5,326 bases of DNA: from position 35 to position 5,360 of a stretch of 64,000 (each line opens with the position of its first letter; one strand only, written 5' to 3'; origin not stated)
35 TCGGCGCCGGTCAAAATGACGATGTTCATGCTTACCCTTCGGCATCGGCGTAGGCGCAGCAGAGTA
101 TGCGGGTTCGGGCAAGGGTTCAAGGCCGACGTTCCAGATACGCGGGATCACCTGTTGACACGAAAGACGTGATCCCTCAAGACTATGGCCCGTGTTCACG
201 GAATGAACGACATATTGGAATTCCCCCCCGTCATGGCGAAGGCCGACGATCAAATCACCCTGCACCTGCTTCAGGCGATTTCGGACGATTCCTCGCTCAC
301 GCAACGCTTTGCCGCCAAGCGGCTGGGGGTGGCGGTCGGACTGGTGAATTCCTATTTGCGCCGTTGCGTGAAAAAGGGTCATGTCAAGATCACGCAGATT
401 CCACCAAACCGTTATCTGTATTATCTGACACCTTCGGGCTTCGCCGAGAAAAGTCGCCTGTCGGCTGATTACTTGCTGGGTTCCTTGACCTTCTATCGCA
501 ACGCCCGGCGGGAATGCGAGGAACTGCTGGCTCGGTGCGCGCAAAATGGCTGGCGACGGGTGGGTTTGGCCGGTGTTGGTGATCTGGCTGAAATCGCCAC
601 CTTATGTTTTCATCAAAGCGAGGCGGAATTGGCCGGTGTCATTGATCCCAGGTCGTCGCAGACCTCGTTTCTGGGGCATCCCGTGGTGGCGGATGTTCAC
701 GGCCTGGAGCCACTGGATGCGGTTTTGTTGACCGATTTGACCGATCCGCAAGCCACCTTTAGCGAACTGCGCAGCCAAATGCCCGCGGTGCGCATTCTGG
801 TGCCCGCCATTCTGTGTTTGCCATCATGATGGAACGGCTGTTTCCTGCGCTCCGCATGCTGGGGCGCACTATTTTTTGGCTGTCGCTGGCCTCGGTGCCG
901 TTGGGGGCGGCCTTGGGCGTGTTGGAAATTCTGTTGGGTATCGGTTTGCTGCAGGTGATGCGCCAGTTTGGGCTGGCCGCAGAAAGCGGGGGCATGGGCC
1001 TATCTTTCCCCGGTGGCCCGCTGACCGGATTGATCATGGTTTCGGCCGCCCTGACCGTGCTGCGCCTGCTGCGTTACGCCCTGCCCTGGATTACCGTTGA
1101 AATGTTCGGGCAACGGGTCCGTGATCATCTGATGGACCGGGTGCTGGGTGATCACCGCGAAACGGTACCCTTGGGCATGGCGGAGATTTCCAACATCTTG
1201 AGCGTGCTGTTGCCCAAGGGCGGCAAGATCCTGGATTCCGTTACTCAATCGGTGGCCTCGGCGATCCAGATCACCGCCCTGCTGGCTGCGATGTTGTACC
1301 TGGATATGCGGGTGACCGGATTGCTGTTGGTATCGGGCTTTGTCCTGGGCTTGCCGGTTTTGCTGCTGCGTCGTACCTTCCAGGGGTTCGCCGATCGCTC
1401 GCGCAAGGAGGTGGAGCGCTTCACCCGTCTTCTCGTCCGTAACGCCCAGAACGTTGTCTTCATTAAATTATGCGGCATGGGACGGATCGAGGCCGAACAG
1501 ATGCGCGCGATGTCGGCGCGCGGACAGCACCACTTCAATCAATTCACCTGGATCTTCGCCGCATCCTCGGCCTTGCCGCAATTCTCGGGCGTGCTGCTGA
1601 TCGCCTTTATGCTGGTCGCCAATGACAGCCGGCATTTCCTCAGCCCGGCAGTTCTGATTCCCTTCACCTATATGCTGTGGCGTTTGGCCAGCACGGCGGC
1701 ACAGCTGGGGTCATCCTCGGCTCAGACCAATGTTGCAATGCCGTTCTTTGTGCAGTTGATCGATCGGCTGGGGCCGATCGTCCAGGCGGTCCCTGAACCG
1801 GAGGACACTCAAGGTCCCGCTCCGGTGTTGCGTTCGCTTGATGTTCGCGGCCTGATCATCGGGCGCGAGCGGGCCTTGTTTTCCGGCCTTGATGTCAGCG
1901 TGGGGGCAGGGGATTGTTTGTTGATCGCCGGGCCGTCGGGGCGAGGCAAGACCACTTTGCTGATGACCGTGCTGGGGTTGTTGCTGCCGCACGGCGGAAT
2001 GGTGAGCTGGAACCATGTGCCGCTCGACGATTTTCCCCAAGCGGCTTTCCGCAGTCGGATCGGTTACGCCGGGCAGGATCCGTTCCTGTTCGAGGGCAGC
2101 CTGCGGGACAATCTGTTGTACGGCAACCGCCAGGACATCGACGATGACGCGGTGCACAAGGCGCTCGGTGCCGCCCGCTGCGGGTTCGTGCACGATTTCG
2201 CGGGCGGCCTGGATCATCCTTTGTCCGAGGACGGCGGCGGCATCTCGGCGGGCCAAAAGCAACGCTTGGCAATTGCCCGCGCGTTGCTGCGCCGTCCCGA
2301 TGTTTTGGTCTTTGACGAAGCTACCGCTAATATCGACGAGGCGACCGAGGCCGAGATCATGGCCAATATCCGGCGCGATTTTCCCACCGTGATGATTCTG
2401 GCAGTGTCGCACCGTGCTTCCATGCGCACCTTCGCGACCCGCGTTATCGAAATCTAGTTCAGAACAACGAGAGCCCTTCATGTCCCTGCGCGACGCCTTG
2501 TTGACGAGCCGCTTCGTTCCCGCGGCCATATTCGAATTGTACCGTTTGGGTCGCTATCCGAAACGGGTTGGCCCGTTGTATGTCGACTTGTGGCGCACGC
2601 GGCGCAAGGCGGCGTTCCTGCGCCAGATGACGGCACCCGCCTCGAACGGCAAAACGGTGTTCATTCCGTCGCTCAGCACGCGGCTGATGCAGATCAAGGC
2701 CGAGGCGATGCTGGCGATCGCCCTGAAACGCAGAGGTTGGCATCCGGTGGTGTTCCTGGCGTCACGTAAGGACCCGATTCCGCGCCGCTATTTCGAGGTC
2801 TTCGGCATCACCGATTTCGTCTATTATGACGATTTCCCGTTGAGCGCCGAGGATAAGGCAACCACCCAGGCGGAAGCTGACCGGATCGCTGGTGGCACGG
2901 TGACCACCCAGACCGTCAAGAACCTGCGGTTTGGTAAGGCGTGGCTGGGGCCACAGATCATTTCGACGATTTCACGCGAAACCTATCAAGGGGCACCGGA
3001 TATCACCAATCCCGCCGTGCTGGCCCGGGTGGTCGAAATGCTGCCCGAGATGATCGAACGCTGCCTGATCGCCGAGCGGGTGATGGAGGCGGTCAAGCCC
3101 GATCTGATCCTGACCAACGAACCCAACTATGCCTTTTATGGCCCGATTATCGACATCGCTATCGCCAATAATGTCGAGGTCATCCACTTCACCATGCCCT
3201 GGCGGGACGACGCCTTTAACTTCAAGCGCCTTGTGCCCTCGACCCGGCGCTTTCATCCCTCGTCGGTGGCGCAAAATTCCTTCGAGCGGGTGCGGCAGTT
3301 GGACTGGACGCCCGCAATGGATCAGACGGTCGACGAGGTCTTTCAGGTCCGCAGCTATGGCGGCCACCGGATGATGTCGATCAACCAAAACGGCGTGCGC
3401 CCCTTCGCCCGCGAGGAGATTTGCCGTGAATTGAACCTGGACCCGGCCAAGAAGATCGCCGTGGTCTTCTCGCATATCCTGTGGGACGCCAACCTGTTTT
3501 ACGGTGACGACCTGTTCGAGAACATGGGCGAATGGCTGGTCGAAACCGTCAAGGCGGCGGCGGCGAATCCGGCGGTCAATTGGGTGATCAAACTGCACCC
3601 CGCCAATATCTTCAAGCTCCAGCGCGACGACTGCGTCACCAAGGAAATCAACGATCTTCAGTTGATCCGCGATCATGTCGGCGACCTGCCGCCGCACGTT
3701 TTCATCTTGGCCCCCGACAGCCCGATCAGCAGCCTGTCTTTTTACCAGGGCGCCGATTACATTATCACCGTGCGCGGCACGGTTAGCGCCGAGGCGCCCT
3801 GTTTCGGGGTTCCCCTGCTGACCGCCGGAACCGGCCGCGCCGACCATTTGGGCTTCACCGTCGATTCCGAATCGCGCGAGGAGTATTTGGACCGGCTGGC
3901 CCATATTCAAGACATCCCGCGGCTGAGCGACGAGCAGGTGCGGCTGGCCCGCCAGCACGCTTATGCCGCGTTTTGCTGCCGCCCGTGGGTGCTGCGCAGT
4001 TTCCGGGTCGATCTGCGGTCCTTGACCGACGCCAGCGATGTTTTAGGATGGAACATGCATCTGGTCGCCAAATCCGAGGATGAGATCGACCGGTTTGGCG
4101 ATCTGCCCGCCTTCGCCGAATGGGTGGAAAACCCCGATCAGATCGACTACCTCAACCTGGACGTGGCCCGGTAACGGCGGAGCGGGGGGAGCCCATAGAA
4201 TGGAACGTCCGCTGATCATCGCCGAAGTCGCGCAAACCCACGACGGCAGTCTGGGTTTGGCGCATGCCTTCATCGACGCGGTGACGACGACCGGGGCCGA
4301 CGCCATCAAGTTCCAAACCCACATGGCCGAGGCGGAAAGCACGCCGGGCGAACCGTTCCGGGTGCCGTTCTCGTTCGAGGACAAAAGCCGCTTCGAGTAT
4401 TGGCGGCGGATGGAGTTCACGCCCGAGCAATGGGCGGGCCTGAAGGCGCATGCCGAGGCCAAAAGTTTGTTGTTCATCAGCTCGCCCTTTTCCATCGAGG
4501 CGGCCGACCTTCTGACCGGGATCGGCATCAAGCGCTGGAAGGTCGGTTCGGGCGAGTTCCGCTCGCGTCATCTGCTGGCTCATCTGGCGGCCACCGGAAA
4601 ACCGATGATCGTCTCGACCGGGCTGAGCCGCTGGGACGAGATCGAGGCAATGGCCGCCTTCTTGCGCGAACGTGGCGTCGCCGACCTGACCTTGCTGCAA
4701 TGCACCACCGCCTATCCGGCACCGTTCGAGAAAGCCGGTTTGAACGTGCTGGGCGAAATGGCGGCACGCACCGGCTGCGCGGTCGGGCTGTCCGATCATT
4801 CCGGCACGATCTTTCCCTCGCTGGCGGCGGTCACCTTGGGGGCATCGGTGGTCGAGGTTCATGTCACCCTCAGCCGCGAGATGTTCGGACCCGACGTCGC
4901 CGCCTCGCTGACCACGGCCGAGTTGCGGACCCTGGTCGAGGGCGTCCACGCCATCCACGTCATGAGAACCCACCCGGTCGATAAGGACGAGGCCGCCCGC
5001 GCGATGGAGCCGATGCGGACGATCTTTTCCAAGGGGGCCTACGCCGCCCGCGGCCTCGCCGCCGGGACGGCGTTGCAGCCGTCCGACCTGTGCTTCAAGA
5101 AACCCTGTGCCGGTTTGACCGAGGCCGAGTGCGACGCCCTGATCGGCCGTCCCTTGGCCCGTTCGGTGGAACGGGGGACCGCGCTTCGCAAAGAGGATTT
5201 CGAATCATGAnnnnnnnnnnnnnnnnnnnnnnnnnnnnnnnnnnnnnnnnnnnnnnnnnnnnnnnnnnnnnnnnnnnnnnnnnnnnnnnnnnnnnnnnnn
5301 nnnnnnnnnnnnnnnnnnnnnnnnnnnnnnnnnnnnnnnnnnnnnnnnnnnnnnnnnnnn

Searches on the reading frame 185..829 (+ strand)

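Call 8: search_protein_families(library=pfam, proteins=[window:185-829:+], max_evalue=0.01)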
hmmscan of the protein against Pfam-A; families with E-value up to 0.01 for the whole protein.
window:185-829:+ (214 aa): 2 families
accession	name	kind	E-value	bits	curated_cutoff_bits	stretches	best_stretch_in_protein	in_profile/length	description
PF13412.12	HTH_24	-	9.7e-08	31.9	21.9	1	22-65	2-45/48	Winged helix-turn-helix DNA-binding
PF12802.13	MarR_2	-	0.0017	18.9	27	1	26-70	8-53/61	MarR family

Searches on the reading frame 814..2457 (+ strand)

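Call 8: search_protein_families(library=pfam, proteins=[window:814-2457:+], max_evalue=0.01)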
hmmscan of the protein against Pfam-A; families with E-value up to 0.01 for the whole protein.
window:814-2457:+ (547 aa): 6 families
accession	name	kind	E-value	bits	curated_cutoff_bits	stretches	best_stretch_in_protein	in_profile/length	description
PF00005.33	ABC_tran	-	1.4e-24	87.7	25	1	358-505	3-137/137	ABC transporter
PF13191.12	AAA_16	-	1.1e-05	26.5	32.6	1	356-514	13-151/167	AAA ATPase domain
PF25199.1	nSTAND_NTPase5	-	0.00022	21.5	34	1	367-409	42-85/145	Novel STAND NTPase 5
PF13555.12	AAA_29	-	0.0011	19.2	27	1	356-400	12-55/61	P-loop containing region of AAA domain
PF13401.12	AAA_22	-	0.0019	18.9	27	0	367-530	6-121/130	AAA domain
PF00664.28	ABC_membrane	-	0.0022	18.1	28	1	141-268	117-244/274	ABC transporter transmembrane region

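Call 75: search_protein_families(library=ncbifam, proteins=[window:814-2457:+], max_evalue=0.001)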
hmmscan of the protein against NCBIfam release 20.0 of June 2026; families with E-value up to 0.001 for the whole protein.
window:814-2457:+ (547 aa): 175 families (the best 25 are shown)
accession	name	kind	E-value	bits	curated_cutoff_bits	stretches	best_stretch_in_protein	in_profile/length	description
TIGR02857.1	CydD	equivalog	1.8e-49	169.1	435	1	326-546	306-528/529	thiol reductant ABC exporter subunit CydD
TIGR02868.1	CydC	equivalog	2.1e-44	152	329.05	1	155-534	145-529/530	thiol reductant ABC exporter subunit CydC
TIGR02203.1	MsbA_lipidA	equivalog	2.7e-41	141.7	602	1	138-545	128-539/572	lipid A export permease/ATP-binding protein MsbA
TIGR03375.1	type_I_sec_LssB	subfamily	4.6e-41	140.9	693.1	1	354-545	481-672/696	type I secretion system permease/ATPase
TIGR00958.1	3a01208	subfamily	7.4e-38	130.3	874.6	1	354-542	495-681/711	antigen peptide transporter 2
NF008379.0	PRK11174.1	equivalog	3.1e-37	128.5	684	1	353-536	363-545/588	heme ABC transporter permease/ATP-binding protein CydD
TIGR03796.1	NHLM_micro_ABC1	equivalog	8.6e-37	126.7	853.3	1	352-536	491-673/710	NHLP family bacteriocin export ABC transporter peptidase/permease/ATPase subunit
TIGR01193.1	bacteriocin_ABC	subfamily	2.5e-36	125.5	523.85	1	354-545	488-679/708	peptide cleavage/export ABC transporter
TIGR02204.1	MsbA_rel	hypoth_equivalog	5.9e-36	124.3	780.4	1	354-544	354-544/576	ABC transporter, permease/ATP-binding protein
NF045513.1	HepA_fam_ABC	equivalog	1.3e-35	122.9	725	1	138-545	167-579/610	heterocyst formation ABC transporter subunit HepA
TIGR03797.1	NHLM_micro_ABC2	equivalog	6.1e-35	120.8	709.4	1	233-543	344-653/686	NHLP bacteriocin export ABC transporter permease/ATPase subunit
TIGR01842.1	type_I_sec_PrtD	subfamily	2.4e-33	115.5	510.15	1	350-544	328-523/544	type I secretion system permease/ATPase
NF010178.0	PRK13657.1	equivalog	6e-32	110.8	733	1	140-544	131-539/588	glucan ABC transporter ATP-binding protein/ permease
TIGR01846.1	type_I_sec_HlyB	subfamily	6.1e-32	110.7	725.55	1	356-545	473-662/694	type I secretion system permease/ATPase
NF050066.1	LPSTprtrPglK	equivalog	6.7e-32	110.6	1000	1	155-539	162-547/558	BC-type lipopolysaccharide transporter PglK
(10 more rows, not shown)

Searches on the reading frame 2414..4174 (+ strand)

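Call 8: search_protein_families(library=pfam, proteins=[window:2414-4174:+], max_evalue=0.01)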
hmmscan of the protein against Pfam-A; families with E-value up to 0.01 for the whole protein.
window:2414-4174:+ (586 aa): 0 families

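Call 14: search_protein_families(library=pfam, proteins=[window:2414-4174:+], max_evalue=10)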
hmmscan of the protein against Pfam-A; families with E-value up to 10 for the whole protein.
window:2414-4174:+ (586 aa): 1 family
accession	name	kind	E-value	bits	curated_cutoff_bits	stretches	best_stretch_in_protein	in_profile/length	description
PF02350.25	Epimerase_2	-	0.015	14.6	30.6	1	376-471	204-284/347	UDP-N-acetylglucosamine 2-epimerase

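Call 75: search_protein_families(library=ncbifam, proteins=[window:2414-4174:+], max_evalue=0.001)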
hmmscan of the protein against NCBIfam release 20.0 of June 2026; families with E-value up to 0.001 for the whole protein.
window:2414-4174:+ (586 aa): 0 families

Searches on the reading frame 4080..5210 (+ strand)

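Call 8: search_protein_families(library=pfam, proteins=[window:4080-5210:+], max_evalue=0.01)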
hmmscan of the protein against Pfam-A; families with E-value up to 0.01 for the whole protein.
window:4080-5210:+ (376 aa): 2 families
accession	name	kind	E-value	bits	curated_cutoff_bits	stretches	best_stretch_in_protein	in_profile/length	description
PF03102.20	NeuB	-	8.8e-64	215.7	22.1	1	65-295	2-235/241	NeuB family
PF08666.17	SAF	-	2.8e-07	31.4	21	1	320-375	4-63/63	SAF domain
